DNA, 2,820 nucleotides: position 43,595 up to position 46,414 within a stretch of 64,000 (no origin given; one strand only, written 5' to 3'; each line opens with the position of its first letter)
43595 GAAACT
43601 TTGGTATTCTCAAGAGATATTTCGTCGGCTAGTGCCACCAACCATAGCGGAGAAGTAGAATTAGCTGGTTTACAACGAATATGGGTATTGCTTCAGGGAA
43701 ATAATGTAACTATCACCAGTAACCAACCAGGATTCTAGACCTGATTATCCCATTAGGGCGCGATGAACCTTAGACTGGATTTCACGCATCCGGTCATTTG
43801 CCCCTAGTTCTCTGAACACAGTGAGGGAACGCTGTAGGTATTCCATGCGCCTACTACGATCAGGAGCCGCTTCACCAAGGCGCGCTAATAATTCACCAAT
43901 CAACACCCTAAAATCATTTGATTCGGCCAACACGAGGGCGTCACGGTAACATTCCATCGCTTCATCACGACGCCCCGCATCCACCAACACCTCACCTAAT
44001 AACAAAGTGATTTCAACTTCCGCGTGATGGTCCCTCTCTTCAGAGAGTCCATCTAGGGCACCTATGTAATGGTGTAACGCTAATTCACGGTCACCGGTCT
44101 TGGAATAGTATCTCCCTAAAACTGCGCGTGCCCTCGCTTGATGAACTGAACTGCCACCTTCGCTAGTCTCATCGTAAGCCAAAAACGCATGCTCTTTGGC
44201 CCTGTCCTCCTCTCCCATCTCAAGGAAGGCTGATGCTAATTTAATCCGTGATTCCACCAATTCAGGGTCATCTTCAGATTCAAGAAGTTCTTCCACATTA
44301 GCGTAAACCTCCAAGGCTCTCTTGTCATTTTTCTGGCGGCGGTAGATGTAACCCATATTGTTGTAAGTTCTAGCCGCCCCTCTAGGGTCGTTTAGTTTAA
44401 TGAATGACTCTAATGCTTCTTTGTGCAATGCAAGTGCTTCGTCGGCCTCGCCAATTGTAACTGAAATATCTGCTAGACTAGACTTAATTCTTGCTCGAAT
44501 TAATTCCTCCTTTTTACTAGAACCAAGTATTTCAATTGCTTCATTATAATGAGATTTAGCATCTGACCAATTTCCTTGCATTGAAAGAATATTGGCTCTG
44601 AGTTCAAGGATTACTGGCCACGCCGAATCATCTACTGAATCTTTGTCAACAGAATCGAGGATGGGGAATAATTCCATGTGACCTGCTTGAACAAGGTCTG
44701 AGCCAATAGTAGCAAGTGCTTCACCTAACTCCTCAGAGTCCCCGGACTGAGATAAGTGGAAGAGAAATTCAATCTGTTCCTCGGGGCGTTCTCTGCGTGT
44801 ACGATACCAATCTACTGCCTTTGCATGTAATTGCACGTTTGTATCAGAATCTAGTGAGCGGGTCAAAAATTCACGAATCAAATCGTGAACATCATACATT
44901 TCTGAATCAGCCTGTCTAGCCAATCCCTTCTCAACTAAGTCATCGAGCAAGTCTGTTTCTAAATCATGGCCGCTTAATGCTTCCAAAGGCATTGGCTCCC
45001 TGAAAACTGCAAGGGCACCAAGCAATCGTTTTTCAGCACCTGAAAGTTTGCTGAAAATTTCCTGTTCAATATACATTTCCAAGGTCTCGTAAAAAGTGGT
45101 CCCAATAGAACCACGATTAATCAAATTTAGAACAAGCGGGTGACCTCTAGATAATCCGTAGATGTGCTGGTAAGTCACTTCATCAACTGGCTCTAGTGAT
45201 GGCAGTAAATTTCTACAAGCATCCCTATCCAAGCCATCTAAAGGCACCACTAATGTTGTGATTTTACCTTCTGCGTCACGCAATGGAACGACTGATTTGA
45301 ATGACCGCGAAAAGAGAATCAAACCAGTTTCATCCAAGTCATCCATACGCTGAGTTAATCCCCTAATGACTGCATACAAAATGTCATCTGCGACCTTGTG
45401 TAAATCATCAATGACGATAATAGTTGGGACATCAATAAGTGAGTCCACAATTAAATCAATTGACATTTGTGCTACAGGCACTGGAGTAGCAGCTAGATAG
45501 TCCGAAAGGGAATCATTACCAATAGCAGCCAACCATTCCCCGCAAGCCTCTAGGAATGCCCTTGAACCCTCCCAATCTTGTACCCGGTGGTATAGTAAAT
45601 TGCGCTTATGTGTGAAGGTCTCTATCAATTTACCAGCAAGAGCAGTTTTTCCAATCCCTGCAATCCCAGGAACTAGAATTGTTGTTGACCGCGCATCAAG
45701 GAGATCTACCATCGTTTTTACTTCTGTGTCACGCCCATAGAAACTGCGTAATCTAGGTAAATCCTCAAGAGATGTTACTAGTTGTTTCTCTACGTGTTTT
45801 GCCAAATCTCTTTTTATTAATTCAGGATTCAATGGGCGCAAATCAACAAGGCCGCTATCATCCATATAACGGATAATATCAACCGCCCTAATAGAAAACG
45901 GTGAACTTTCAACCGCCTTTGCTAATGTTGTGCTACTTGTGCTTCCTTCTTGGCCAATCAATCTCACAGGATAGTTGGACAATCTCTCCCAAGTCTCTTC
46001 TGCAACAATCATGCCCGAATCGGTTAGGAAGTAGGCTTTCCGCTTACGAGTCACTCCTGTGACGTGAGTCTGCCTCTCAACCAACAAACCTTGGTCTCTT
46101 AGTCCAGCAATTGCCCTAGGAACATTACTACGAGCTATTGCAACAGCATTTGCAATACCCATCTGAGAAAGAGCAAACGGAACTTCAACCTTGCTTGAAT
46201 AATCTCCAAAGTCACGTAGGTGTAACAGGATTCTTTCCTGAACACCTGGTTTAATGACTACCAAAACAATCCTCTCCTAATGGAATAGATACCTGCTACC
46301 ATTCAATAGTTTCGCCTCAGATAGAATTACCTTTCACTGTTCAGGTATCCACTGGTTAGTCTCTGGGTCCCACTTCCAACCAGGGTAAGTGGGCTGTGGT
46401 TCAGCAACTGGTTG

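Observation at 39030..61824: Candidate self-contained surface glyco-appendage module: pilin-like operon converging on an aglB-protease-adhesin-STAND string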

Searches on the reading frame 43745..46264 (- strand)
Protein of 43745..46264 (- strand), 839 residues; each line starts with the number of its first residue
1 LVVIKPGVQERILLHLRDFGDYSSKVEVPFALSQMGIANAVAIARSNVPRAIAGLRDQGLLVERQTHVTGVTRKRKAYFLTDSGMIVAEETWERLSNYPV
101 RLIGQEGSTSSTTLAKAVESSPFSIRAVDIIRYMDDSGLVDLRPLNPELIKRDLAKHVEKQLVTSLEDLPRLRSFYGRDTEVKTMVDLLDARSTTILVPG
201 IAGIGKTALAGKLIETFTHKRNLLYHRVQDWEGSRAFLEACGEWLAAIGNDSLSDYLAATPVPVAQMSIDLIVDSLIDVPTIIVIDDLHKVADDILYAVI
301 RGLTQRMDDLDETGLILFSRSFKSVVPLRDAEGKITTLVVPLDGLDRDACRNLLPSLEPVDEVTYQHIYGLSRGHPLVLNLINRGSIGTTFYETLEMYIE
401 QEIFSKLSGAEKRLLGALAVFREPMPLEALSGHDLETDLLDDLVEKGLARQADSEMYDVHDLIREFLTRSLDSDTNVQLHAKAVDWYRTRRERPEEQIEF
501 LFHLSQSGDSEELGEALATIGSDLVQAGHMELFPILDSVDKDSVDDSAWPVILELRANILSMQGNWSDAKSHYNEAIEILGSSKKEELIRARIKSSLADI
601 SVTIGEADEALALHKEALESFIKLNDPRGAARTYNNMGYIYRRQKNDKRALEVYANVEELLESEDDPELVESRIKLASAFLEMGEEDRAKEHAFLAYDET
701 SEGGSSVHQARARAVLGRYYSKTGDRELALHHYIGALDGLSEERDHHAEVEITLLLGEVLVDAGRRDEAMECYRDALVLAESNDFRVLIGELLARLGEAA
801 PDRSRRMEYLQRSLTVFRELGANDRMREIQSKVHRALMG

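Call 4: search_protein_families(library=pfam, proteins=[window:43745-46264:-], max_evalue=0.01)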
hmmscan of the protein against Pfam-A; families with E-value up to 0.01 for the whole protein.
window:43745-46264:- (839 aa): 20 families
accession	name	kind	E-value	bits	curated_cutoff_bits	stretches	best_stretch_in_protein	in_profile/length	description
PF13424.12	TPR_12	-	2.6e-23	82.5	30.1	4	591-662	3-76/77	Tetratricopeptide repeat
PF07719.23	TPR_2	-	1.6e-13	50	27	0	553-579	4-30/34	Tetratricopeptide repeat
PF00515.34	TPR_1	-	9.1e-13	47.9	27.8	0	556-579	7-30/34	Tetratricopeptide repeat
PF17874.7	TPR_MalT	-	2.9e-11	43.7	45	2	555-712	6-163/336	MalT-like TPR region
PF13181.12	TPR_8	-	1.2e-09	38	25.7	0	754-781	5-32/34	Tetratricopeptide repeat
PF13176.12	TPR_7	-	2.3e-09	37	27.9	0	755-783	4-32/36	Tetratricopeptide repeat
PF13374.12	TPR_10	-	3.8e-09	36.7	27.5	0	631-654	2-25/42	Tetratricopeptide repeat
PF13191.12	AAA_16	-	1.7e-07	32.4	32.6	1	175-306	2-158/167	AAA ATPase domain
PF14938.12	SNAP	-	2e-07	31.2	25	1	557-686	42-169/282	Soluble NSF attachment protein, SNAP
PF13428.12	TPR_14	-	2.9e-07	31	23.5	0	751-783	2-34/44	Tetratricopeptide repeat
PF09976.15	TPR_21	-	2.5e-06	27.8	25.5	0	553-593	149-188/193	Tetratricopeptide repeat-like domain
PF13174.12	TPR_6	-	3.8e-06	27.6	26.3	0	637-657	6-26/33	Tetratricopeptide repeat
PF13414.12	TPR_11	-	2.4e-05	24.4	26.8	0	757-783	1-27/42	TPR repeat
PF13545.12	HTH_Crp_2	-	3e-05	24.3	27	1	11-66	5-57/70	Crp-like helix-turn-helix domain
PF13401.12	AAA_22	-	0.00017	22.4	27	1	195-301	7-106/130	AAA domain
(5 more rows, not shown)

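Call 18: search_protein_families(library=ncbifam, proteins=[window:43745-46264:-], max_evalue=1)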
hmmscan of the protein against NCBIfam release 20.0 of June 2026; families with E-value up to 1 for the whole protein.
window:43745-46264:- (839 aa): 24 families
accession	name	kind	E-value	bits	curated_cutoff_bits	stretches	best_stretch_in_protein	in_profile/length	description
NF053520.1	HK_Porph_FimS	equivalog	1.3e-11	43.5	600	1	551-782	85-316/618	sensor histidine kinase FimS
NF003420.0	PRK04841.1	equivalog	2.9e-11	42.2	537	1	395-621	251-482/903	HTH-type transcriptional regulator MalT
NF053720.1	NsdA_fam_reg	subfamily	5.9e-11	42.5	75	2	566-740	217-398/432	NsdA family TPR-like regulatory protein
NF053779.1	BT3442_fam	equivalog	7.7e-10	38.1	940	2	747-810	99-162/563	BT3442 family protein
NF053617.1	SARPRegAfsRStmc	equivalog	1.9e-08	32.8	1430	1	437-824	577-973/986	SARP-family global regulator AfsR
NF047507.1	TPR_BatC_Lepto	exception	1.1e-06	28.2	175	2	681-738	69-124/214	TPR repeat-containing protein BatC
NF047371.1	FlcA_CTERM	equivalog_domain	1.9e-06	26.7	300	2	553-689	395-526/646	periplasmic flagellar collar protein FlcA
TIGR02917.1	PEP_TPR_lipo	equivalog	4.8e-06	24.7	312.2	2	714-819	571-667/899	XrtA/PEP-CTERM system TPR-repeat protein PrsT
NF041717.1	HaaA_phane_TPR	equivalog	6e-06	24.6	1125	2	683-830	685-833/882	cyclophane-containing RiPP biosynthesis TPR protein HaaT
NF052312.1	T9SS_PorW_SprE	equivalog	9.5e-06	24.5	250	1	650-789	123-253/716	type IX secretion system periplasmic lipoprotein PorW/SprE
TIGR02521.1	type_IV_pilW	equivalog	5.6e-05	22.8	154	1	657-738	18-93/234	type IV pilus biogenesis/stability protein PilW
NF002725.1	PRK02603.1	equivalog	6.9e-05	22.9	143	2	563-644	48-119/173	photosystem I assembly protein Ycf3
NF052415.1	T3SS_chap_SctY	equivalog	0.00027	21.4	70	1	708-777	38-104/106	type III secretion apparatus assembly chaperone SctY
NF040959.1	MamA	equivalog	0.00056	19.4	200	1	572-660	120-202/204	magnetosome protein MamA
TIGR02018.2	his_ut_repres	equivalog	0.0058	16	220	1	36-134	28-126/226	histidine utilization transcriptional repressor HutC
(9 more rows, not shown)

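Call 101: search_protein_families(library=padloc, proteins=[window:43745-46264:-], max_evalue=0.001)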
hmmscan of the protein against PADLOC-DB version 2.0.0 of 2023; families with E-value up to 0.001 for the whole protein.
window:43745-46264:- (839 aa): 4 families
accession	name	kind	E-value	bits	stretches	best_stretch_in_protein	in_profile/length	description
PDLC01169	TPR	-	4.3e-08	30.8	1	557-660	116-217/252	TPR repeats containing protein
PDLC04985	PDC-S27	-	7.4e-05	19.8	1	174-313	5-134/484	-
PDLC05079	PDC-S73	-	0.00021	18.2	0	156-220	155-218/752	-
PDLC01171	TPR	-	0.00061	16.9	0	563-698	191-315/504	TPR repeats containing protein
